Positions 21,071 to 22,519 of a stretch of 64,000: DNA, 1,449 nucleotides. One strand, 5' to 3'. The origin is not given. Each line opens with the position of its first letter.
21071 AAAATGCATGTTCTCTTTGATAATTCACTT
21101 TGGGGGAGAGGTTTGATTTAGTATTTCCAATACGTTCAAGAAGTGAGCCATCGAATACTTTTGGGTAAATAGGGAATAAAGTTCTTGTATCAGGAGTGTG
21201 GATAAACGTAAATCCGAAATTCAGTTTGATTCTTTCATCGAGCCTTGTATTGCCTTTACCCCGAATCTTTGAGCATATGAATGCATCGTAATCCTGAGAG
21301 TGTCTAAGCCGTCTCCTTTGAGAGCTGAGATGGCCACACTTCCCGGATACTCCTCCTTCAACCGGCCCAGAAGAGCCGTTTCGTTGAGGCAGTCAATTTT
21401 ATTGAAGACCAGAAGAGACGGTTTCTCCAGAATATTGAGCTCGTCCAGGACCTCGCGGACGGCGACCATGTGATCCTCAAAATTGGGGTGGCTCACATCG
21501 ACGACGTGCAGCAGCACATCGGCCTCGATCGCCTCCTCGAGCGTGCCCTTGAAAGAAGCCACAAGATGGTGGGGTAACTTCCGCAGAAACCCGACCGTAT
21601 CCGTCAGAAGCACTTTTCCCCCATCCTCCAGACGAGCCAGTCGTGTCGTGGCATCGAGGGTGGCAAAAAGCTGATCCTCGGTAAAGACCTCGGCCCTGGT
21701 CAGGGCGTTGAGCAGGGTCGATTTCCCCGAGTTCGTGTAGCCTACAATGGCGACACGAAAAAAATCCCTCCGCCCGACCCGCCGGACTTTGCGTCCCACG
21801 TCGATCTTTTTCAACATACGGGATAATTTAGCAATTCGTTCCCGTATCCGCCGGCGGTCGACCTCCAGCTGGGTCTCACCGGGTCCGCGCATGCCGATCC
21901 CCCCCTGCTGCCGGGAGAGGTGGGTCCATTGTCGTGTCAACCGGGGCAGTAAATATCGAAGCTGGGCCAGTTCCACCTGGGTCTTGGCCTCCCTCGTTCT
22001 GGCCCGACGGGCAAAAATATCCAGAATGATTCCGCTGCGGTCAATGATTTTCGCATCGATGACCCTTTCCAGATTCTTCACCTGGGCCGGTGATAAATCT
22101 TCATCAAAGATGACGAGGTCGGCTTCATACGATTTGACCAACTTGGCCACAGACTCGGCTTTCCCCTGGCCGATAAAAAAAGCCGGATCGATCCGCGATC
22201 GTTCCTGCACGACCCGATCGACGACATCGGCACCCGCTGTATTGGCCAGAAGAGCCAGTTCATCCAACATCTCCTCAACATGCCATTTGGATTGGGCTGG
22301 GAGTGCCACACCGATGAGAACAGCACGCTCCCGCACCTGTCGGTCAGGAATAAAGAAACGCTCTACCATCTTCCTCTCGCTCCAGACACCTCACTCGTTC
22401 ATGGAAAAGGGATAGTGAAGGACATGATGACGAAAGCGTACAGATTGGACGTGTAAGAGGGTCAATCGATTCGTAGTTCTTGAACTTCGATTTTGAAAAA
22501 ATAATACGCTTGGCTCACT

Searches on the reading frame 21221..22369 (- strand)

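Call 6: search_protein_families(library=pfam, proteins=[window:21221-22369:-], max_evalue=0.001)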
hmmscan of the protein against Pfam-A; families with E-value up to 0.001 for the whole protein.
window:21221-22369:- (382 aa): 7 families
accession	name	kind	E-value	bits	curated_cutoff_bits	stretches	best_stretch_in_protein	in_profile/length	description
PF13167.11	GTP-bdg_N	-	5e-33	114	25.4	1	32-120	1-89/89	GTP-binding GTPase N-terminal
PF16360.10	GTP-bdg_M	-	1.8e-32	112.1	29.5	1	122-200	1-79/79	GTP-binding GTPase Middle Region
PF01926.29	MMR_HSR1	-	1.8e-22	80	21.9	1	205-324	1-113/113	50S ribosome-binding GTPase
PF02492.25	cobW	-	4.1e-06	26.9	20.7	0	242-340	75-168/180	CobW/HypB/UreG, nucleotide-binding domain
PF00350.29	Dynamin_N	-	3.1e-05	24.5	27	1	206-237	1-32/168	Dynamin family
PF02421.24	FeoB_N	-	3.5e-05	23.8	27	1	205-331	2-121/156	Ferrous iron transport protein B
PF00009.33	GTP_EFTU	-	0.00025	21.1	26.5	0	282-358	92-178/188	Elongation factor Tu GTP binding domain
